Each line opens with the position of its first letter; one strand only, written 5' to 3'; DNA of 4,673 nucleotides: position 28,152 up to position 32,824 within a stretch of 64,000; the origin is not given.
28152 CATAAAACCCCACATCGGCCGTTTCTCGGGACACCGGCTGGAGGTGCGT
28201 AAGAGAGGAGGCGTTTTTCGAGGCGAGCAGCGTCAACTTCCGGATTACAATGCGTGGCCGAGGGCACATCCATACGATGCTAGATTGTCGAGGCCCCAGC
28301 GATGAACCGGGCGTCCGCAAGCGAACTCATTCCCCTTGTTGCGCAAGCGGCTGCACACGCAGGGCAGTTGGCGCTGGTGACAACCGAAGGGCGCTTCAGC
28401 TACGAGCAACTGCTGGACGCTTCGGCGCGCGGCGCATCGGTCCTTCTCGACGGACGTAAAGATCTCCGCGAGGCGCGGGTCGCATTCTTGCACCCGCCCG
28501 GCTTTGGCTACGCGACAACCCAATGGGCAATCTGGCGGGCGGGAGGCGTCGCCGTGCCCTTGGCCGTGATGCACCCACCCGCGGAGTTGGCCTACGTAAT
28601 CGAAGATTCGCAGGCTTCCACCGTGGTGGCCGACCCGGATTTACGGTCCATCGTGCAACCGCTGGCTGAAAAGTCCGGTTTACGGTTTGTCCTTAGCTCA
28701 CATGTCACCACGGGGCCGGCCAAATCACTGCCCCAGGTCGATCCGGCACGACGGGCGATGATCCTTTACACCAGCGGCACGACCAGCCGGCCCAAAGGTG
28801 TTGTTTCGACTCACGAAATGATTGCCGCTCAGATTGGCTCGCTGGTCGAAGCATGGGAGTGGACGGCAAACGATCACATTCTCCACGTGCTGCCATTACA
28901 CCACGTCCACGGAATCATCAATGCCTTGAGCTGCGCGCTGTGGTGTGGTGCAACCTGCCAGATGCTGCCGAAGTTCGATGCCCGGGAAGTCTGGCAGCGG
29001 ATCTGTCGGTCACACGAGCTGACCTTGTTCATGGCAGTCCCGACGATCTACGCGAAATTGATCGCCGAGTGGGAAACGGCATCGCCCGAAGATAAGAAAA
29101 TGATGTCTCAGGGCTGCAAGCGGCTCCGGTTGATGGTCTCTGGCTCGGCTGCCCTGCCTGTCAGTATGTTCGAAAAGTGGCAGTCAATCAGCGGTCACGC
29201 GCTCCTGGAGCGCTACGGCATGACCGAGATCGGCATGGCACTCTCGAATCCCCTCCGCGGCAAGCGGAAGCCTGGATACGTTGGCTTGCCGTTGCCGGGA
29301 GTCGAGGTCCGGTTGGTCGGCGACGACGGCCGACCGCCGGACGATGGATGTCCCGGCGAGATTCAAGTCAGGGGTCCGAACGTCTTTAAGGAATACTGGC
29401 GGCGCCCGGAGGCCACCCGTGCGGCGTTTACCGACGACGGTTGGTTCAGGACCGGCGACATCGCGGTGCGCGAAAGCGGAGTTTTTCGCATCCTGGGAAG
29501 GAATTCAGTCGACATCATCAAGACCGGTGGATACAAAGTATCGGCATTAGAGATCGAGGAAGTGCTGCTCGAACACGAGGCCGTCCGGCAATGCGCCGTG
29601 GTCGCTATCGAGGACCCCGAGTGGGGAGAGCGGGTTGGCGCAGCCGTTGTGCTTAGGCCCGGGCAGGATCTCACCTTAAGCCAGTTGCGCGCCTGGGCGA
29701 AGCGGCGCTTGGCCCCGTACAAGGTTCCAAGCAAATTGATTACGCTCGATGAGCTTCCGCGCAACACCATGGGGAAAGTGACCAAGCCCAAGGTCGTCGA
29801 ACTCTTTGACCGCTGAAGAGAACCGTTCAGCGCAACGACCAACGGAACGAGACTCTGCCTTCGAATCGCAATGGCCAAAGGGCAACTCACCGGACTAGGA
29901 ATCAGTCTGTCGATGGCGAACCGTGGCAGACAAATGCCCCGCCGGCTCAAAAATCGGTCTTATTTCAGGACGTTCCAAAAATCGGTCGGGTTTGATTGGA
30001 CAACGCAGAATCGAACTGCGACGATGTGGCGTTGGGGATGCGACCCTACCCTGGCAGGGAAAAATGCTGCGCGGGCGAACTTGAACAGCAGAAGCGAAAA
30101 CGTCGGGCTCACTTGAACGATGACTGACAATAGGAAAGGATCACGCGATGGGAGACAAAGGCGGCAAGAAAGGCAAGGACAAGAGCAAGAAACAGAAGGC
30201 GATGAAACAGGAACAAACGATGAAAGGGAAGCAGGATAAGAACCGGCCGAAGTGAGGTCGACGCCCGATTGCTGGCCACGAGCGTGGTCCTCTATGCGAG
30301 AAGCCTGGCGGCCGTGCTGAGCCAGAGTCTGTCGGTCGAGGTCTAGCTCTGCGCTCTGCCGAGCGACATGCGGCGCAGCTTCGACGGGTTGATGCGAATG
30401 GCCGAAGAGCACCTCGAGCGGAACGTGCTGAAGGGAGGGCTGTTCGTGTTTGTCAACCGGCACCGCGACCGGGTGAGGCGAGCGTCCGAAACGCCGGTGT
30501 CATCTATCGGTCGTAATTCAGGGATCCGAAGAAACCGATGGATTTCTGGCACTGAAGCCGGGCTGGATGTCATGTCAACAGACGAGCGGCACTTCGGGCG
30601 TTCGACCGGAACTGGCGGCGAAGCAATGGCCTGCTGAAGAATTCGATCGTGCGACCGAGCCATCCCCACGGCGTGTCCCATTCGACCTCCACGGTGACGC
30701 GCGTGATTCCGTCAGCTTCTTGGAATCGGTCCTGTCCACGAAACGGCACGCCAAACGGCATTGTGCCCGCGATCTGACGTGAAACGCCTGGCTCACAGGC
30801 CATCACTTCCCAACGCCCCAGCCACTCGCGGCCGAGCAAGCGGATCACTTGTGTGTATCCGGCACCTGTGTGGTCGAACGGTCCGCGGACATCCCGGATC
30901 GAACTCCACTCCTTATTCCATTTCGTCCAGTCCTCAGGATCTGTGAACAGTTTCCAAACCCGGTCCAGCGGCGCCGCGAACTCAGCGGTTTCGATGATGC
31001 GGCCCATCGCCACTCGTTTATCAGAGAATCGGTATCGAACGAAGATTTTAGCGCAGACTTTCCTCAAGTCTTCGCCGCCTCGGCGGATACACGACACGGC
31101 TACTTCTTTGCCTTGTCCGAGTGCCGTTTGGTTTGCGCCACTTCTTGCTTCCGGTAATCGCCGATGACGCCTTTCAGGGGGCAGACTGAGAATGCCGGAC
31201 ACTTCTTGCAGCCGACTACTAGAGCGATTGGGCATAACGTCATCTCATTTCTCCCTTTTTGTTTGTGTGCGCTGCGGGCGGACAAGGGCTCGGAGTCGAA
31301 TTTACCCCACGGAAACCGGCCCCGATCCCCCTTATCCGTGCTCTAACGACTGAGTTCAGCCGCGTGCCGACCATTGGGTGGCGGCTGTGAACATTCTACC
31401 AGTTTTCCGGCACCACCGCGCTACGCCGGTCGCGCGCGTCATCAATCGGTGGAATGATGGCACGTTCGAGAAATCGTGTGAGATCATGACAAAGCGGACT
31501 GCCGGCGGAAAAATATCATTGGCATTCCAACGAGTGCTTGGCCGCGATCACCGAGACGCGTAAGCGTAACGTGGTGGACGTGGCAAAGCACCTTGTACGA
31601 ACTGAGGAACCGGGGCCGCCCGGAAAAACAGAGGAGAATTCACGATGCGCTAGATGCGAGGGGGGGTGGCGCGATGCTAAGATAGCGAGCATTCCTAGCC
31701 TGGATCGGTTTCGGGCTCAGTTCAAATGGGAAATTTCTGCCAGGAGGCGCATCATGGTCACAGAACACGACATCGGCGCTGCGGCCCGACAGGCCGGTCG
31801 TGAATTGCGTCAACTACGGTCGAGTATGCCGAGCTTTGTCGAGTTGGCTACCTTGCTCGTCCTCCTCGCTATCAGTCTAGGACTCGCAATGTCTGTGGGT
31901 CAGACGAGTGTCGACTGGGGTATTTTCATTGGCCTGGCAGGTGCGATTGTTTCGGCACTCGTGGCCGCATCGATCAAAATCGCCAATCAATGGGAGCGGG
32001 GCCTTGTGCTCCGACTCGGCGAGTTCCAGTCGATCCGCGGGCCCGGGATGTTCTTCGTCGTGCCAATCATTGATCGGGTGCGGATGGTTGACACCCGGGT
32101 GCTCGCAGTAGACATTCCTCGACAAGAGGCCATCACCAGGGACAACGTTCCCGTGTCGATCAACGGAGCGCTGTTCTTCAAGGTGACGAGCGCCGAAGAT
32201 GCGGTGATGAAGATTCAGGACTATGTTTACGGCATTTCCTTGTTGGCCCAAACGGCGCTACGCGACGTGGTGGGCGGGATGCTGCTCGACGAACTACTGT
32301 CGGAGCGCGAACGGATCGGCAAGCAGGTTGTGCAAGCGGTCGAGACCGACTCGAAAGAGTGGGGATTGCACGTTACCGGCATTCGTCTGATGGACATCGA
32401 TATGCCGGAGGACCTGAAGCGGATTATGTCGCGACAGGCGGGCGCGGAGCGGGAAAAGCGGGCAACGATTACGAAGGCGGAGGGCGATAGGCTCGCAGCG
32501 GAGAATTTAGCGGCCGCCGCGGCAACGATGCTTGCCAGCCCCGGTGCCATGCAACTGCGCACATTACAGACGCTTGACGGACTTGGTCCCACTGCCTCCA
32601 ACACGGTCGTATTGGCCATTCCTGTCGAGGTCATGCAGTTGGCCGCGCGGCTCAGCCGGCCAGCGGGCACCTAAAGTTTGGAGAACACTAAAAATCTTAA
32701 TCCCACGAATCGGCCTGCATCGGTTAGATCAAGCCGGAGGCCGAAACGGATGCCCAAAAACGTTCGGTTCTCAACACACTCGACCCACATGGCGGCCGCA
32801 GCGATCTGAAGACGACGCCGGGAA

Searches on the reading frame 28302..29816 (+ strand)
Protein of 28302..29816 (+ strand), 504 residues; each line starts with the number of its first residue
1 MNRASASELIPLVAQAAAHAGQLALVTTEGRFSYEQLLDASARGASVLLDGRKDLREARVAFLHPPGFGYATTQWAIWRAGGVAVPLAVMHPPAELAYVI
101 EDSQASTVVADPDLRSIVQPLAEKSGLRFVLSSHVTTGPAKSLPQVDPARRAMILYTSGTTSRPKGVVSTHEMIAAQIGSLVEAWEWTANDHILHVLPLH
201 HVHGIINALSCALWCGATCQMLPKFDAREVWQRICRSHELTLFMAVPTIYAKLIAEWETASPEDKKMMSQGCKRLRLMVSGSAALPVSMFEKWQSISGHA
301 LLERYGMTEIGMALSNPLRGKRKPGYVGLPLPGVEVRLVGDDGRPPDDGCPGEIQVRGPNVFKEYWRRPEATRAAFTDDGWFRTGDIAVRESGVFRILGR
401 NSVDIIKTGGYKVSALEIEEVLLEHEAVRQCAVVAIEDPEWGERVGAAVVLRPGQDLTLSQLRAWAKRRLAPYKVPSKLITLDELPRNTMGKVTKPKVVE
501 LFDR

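Call 11: search_protein_families(library=pfam, proteins=[window:28302-29816:+])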
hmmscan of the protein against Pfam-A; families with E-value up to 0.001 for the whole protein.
window:28302-29816:+ (504 aa): 2 families
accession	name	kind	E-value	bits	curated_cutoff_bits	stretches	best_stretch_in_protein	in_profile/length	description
PF00501.34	AMP-binding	-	1.3e-72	245.2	29.9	1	14-366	3-384/384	AMP-binding enzyme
PF13193.12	AMP-binding_C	-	1.6e-20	74.2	24.5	1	417-492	1-76/76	AMP-binding enzyme C-terminal domain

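Call 22: find_encoding_contigs(protein=window:28302-29816:+, flank=10000, max_places=5)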
Protein window:28302-29816:+ (504 aa): 1 contig read that carries it; 1 place shown.
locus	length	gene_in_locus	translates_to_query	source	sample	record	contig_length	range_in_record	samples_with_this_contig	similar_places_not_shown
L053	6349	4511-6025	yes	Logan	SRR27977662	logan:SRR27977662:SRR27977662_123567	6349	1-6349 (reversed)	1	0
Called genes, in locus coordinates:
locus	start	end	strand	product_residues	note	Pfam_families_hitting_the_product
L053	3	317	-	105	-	?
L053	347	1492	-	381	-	PF13243:SQHop_cyclase_C (faint)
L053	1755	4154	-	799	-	PF00069:Pkinase, PF07714:PK_Tyr_Ser-Thr, PF13433:Peripla_BP_5, PF13458:Peripla_BP_6, PF01094:ANF_receptor (weak)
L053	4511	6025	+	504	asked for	PF00501:AMP-binding, PF13193:AMP-binding_C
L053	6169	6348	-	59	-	?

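Call 39: find_homologous_proteins(query=window:28302-29816:+, max_evalue=1e-100)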
Query window:28302-29816:+ (504 aa): 7995 proteins with E <= 1e-100 among 8000 candidates; the best 120 are listed.
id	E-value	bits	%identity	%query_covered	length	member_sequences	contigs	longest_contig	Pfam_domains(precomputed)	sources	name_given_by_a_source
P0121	0.0e+0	1147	100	100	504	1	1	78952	PF00501.35,PF13193.13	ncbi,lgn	ncbi:MAG: acyl-CoA synthetase [Pirellulales bacterium]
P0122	1.2e-295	999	87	100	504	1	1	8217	PF00501.35,PF13193.13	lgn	-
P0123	1.0e-286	969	86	100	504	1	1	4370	PF00501.35,PF13193.13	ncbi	-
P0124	7.1e-261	884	77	99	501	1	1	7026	PF00501.35,PF13193.13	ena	-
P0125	1.7e-229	781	69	99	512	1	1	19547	PF00501.35,PF13193.13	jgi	jgi:malonyl-CoA/methylmalonyl-CoA synthetase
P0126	5.1e-220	749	68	95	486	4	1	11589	PF00501.35,PF13193.13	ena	-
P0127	3.3e-218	744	67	98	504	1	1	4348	PF00501.35,PF13193.13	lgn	-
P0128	5.5e-217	739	66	98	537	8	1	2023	PF00501.35,PF13193.13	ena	-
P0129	2.5e-216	737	66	98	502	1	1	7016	PF00501.35,PF13193.13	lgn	-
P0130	2.0e-214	731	66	98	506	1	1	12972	PF00501.35,PF13193.13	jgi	jgi:malonyl-CoA/methylmalonyl-CoA synthetase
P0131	2.6e-214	731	65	98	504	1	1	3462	PF00501.35,PF13193.13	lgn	-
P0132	8.0e-214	729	65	99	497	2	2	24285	PF00501.35,PF13193.13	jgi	jgi:malonyl-CoA/methylmalonyl-CoA synthetase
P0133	1.3e-213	728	64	98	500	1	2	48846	PF00501.35,PF13193.13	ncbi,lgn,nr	ncbi:acyl-CoA synthetase [candidate division KSB1 bacterium]|nr:acyl-CoA synthetase [candidate divis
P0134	3.7e-213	727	66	98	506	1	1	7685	PF00501.35,PF13193.13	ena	-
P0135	4.3e-213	727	65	98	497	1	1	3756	PF00501.35,PF13193.13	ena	-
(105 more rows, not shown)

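Call 40: find_encoding_contigs(protein=P0122, flank=8000, max_places=2)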
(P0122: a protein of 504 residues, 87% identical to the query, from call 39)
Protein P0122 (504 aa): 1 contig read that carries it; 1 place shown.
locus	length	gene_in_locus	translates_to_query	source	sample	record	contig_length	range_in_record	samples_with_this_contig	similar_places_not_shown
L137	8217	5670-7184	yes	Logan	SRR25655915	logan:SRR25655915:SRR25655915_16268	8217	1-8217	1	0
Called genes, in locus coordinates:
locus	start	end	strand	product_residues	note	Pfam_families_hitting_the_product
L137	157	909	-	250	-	-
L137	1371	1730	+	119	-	-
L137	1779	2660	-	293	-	PF00106:adh_short, PF08659:KR, PF13561:adh_short_C2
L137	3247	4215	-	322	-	PF01145:Band_7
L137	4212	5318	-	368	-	PF01145:Band_7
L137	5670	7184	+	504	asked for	PF00501:AMP-binding, PF13193:AMP-binding_C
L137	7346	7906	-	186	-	PF20680:DUF6817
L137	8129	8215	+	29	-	?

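Call 41: find_encoding_contigs(protein=P0123, flank=5000, max_places=2)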
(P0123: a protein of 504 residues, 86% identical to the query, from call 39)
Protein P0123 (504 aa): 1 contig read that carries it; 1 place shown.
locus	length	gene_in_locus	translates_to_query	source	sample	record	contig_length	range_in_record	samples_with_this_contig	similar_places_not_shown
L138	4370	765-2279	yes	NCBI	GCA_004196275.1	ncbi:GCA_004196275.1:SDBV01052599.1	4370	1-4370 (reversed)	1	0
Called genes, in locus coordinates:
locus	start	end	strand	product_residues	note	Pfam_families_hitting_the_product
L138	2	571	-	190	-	?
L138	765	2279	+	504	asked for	PF00501:AMP-binding, PF13193:AMP-binding_C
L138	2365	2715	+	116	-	PF04255:DUF433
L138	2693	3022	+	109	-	PF18480:DUF5615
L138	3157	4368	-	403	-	?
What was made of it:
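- Gene order is fluid around the acyl-CoA synthetase gene too, so varying neighbours are not peculiar to DUF1501 (calls 40, 41).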

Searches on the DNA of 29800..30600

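Call 59: search_rna_families(source=window, start=29800, end=30600, threshold=evalue, max_evalue=5)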
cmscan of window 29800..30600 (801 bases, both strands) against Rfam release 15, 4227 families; matches with E-value up to 5: 0.
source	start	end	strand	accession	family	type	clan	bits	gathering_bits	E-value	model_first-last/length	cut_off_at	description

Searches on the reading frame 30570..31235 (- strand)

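Call 11: search_protein_families(library=pfam, proteins=[window:30570-31235:-])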
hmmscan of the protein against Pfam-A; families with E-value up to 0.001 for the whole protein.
window:30570-31235:- (221 aa): 2 families
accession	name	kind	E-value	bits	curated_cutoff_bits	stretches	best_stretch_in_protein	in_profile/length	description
PF10604.15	Polyketide_cyc2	-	6.1e-11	43.2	27.4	1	77-214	1-131/142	Polyketide cyclase / dehydrase and lipid transport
PF03364.25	Polyketide_cyc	-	4.9e-06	27.3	23.4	1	87-207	2-120/126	Polyketide cyclase / dehydrase and lipid transport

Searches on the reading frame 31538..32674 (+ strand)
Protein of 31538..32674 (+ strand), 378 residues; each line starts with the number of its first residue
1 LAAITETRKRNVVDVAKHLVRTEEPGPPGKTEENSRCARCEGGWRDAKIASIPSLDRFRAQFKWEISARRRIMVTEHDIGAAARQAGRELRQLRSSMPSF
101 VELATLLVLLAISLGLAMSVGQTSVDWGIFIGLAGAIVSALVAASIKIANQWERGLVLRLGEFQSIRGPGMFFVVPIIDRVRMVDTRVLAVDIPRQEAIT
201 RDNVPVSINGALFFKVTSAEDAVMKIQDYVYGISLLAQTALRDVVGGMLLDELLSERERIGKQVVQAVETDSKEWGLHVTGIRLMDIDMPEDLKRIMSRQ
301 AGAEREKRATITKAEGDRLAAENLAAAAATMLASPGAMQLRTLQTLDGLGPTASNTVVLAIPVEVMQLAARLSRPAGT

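Call 11: search_protein_families(library=pfam, proteins=[window:31538-32674:+])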
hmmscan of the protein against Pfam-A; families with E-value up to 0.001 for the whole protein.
window:31538-32674:+ (378 aa): 2 families
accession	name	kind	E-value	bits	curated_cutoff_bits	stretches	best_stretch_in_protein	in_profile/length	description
PF01145.31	Band_7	-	1.1e-35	123.7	23.6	1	148-317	2-175/176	SPFH domain / Band 7 family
PF13421.11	Band_7_1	-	0.0005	20.2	24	1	240-301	144-207/211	SPFH domain-Band 7 family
